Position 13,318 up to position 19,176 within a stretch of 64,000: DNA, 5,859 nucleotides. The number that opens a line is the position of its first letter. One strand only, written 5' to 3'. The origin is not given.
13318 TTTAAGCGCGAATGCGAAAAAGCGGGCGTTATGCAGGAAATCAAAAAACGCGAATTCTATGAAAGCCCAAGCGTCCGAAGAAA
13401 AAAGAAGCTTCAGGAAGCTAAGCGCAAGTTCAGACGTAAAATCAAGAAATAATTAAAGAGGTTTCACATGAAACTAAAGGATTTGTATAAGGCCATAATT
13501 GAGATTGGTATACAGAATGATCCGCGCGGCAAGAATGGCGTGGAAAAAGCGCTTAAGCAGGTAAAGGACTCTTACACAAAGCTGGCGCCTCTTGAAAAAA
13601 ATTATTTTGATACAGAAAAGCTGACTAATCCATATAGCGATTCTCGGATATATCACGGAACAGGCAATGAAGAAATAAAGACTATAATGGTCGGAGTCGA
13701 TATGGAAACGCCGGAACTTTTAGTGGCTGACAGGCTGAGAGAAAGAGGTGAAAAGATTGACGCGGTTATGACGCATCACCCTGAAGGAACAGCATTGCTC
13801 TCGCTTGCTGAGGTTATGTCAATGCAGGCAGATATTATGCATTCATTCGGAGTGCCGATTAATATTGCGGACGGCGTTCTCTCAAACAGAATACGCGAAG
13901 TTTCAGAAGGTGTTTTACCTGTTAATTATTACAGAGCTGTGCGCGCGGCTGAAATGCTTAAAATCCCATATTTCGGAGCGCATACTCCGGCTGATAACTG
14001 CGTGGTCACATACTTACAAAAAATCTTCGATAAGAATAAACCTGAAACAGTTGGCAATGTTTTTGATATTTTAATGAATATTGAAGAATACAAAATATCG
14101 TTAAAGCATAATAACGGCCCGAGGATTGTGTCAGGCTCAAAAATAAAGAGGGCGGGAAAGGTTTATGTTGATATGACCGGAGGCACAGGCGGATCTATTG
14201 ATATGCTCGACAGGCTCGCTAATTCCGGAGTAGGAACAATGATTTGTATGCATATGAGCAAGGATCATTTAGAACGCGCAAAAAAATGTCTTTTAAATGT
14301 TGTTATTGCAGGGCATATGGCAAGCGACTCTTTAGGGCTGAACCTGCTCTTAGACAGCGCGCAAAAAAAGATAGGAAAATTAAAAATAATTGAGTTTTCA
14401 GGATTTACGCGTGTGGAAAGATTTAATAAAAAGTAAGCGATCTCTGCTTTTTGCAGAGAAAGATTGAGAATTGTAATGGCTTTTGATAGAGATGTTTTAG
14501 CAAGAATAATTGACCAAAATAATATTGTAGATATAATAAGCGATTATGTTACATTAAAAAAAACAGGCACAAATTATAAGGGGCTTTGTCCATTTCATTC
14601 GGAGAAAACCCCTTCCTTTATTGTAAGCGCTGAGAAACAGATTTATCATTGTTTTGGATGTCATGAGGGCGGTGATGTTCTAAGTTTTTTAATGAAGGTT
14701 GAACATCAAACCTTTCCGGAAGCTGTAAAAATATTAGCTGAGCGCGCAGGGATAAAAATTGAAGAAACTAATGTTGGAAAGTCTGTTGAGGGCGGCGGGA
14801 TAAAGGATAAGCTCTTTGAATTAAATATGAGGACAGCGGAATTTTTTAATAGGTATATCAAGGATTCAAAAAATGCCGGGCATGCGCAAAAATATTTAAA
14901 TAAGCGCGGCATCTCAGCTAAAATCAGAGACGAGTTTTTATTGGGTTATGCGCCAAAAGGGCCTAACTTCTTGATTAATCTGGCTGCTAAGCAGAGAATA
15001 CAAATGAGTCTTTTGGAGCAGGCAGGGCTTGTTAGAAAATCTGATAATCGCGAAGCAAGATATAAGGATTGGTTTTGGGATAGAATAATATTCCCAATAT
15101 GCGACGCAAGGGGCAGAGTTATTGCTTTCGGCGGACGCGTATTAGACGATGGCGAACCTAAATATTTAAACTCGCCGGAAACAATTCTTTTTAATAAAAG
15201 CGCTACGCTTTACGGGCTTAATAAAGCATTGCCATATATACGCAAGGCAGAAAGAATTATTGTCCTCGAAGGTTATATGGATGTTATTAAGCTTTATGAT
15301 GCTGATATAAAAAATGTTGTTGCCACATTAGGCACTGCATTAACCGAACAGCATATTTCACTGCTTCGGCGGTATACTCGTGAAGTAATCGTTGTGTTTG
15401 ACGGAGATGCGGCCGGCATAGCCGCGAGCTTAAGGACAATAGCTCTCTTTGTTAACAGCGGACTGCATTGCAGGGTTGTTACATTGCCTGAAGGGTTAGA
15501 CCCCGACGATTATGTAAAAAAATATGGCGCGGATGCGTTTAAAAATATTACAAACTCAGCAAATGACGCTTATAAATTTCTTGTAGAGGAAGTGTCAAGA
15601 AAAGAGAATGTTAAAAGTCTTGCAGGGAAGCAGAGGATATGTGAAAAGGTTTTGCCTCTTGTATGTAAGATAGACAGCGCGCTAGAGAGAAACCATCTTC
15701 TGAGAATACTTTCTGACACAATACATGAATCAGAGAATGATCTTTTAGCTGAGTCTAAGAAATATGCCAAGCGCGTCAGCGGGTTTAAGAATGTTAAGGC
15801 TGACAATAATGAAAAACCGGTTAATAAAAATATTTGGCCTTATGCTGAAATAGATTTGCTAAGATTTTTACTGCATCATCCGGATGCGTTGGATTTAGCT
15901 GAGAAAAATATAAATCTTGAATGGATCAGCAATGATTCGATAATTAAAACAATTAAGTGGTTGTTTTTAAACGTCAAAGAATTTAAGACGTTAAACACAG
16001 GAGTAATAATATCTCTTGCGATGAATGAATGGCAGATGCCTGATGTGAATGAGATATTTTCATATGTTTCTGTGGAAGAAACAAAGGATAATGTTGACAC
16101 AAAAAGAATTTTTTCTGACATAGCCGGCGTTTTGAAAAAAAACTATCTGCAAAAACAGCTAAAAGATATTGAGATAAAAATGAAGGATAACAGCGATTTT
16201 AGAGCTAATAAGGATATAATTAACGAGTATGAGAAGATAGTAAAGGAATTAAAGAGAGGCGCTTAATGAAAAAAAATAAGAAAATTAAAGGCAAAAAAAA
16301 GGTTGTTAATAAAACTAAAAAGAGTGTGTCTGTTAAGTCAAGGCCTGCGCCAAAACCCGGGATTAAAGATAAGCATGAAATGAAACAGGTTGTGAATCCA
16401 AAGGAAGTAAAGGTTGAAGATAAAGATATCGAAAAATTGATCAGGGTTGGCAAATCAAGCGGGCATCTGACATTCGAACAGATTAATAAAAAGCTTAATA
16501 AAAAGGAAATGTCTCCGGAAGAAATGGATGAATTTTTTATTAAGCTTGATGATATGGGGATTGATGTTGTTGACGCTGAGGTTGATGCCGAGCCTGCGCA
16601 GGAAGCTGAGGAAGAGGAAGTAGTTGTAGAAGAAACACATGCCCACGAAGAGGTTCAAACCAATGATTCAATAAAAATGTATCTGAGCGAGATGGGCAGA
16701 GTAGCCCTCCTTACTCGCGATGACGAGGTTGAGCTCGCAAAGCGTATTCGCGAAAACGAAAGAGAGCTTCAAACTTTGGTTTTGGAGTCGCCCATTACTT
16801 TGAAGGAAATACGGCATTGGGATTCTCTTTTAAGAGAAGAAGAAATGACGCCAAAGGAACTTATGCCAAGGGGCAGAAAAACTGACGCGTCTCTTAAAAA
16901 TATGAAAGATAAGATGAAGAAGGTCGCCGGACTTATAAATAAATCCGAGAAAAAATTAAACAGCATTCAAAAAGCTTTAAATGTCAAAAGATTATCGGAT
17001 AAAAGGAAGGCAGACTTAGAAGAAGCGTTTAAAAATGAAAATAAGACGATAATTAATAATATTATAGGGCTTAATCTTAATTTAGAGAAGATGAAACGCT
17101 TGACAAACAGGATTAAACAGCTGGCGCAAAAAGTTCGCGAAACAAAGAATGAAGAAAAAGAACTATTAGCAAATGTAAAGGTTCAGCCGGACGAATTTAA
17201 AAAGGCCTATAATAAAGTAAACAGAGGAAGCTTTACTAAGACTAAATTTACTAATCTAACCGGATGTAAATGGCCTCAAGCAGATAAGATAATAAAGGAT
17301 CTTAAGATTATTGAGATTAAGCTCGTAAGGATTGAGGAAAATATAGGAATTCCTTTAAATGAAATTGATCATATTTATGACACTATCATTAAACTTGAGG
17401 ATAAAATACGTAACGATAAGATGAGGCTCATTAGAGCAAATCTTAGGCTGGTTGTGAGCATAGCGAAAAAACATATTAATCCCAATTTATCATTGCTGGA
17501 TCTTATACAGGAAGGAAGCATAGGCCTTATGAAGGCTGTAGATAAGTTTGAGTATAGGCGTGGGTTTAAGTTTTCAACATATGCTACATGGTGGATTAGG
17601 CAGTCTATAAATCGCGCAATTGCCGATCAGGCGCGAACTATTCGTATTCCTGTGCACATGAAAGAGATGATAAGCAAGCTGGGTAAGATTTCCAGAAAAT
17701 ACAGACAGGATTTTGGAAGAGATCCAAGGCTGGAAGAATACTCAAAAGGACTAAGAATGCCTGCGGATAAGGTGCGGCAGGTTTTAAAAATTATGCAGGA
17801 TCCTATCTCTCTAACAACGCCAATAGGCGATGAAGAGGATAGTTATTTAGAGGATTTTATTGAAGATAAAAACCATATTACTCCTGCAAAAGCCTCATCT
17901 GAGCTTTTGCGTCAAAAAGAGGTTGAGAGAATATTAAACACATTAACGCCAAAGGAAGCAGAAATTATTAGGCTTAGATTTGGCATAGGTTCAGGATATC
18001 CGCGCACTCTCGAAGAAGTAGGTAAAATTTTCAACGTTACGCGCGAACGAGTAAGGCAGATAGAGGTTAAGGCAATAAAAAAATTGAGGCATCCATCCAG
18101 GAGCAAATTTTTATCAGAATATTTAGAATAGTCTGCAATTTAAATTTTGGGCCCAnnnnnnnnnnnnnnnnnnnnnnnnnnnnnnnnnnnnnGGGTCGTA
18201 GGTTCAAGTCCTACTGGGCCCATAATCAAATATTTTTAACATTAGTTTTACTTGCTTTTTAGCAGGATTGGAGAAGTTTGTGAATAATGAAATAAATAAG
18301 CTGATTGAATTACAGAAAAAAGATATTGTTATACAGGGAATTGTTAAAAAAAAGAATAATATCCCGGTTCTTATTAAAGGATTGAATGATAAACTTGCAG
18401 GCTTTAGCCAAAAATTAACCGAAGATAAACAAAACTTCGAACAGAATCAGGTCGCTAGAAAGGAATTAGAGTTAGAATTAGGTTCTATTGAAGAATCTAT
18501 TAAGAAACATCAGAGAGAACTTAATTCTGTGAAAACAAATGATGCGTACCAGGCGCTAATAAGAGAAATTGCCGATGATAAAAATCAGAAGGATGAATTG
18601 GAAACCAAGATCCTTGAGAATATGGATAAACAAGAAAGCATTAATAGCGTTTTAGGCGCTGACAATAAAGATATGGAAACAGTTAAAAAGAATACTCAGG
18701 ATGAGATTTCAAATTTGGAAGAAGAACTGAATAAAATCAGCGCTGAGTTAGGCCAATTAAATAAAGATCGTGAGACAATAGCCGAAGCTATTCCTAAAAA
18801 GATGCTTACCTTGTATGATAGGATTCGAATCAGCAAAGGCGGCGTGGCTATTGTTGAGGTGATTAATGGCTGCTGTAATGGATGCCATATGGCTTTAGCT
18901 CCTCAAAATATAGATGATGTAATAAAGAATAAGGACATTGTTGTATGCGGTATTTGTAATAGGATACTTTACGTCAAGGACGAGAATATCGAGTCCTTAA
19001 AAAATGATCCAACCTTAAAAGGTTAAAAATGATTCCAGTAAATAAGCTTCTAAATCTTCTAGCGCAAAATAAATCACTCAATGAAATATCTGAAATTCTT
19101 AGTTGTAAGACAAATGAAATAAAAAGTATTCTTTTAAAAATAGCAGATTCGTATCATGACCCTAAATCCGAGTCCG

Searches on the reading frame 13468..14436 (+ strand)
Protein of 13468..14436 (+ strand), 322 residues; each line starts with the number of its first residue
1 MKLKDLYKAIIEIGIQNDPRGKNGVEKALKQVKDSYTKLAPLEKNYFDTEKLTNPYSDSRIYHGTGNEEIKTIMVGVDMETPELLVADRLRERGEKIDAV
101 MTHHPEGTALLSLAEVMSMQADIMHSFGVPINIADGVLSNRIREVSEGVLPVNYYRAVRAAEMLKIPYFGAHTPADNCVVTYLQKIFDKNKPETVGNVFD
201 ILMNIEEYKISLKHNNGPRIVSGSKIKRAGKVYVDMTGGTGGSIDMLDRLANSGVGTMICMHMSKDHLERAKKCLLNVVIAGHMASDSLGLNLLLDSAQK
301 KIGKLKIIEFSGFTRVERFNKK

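Call 62: search_protein_families(library=pfam, proteins=[window:13468-14436:+], max_evalue=0.00001)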
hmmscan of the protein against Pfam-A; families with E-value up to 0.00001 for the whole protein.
window:13468-14436:+ (322 aa): 1 family
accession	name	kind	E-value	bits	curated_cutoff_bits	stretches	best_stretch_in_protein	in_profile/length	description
PF01784.24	DUF34_NIF3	-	8.1e-06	26.1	23.4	0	155-308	82-248/256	Duf34/NIF3 (NGG1p interacting factor 3)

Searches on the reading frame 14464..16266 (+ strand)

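Call 62: search_protein_families(library=pfam, proteins=[window:14464-16266:+], max_evalue=0.00001)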
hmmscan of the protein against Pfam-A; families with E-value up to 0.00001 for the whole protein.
window:14464-16266:+ (600 aa): 7 families
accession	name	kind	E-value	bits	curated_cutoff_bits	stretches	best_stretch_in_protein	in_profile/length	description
PF01807.25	Zn_ribbon_DnaG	-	2.6e-38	130.2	24.9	1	9-102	3-96/98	CHC2 zinc finger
PF08275.17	DNAG_N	-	4.4e-38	130.7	26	1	127-255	1-127/128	DNA primase catalytic core, N-terminal domain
PF13155.12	Toprim_2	-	1.4e-22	80.3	22.1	1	266-351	1-88/88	Toprim-like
PF13662.12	Toprim_4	-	8.6e-21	74.4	25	1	264-339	2-84/85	Toprim domain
PF01751.28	Toprim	-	4.6e-12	46.4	23.1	1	265-329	2-80/96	Toprim domain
PF13362.12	Toprim_3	-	1.9e-07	31.9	27.2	1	265-357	2-95/95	Toprim domain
PF10410.14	DnaB_bind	-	3.6e-07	30.8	20.6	1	371-419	2-50/56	DnaB-helicase binding domain of primase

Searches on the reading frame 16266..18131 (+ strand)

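Call 63: search_protein_families(library=pfam, proteins=[window:16266-18131:+], max_evalue=0.00001)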
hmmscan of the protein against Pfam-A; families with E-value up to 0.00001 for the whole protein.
window:16266-18131:+ (621 aa): 5 families
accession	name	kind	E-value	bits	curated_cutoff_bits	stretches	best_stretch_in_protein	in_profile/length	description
PF04542.20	Sigma70_r2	-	2.5e-20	72.5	24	1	388-458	1-71/71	Sigma-70 region 2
PF04545.22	Sigma70_r4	-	5.3e-19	67.9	24.1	1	557-609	2-50/50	Sigma-70, region 4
PF04539.22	Sigma70_r3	-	1.1e-18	67.5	25.3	1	467-542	1-76/78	Sigma-70 region 3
PF03979.19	Sigma70_r1_1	-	4.8e-15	55.7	22.5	1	52-128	4-80/81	Sigma-70 factor, region 1.1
PF00140.25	Sigma70_r1_2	-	2.2e-13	50.3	22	1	134-164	1-31/34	Sigma-70 factor, region 1.2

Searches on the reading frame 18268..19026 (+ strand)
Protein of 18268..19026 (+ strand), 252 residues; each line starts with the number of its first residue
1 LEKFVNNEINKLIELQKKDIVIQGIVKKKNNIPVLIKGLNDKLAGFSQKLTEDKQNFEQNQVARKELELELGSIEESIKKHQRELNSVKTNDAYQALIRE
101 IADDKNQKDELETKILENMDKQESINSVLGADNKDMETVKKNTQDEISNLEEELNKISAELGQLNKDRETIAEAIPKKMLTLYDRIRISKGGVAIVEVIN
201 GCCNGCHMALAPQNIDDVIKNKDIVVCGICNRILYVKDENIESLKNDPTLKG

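Call 63: search_protein_families(library=pfam, proteins=[window:18268-19026:+], max_evalue=0.00001)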
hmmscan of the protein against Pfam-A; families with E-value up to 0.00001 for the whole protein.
window:18268-19026:+ (252 aa): 2 families
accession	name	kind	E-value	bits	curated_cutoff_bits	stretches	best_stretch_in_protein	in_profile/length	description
PF24481.2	CT398_CC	-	3.5e-15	56.8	27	1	15-191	1-180/180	CT398-like coiled coil hairpin domain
PF02591.20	Zn_ribbon_9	-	1.6e-07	31.7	29.1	1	203-234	2-33/33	C4-type zinc ribbon domain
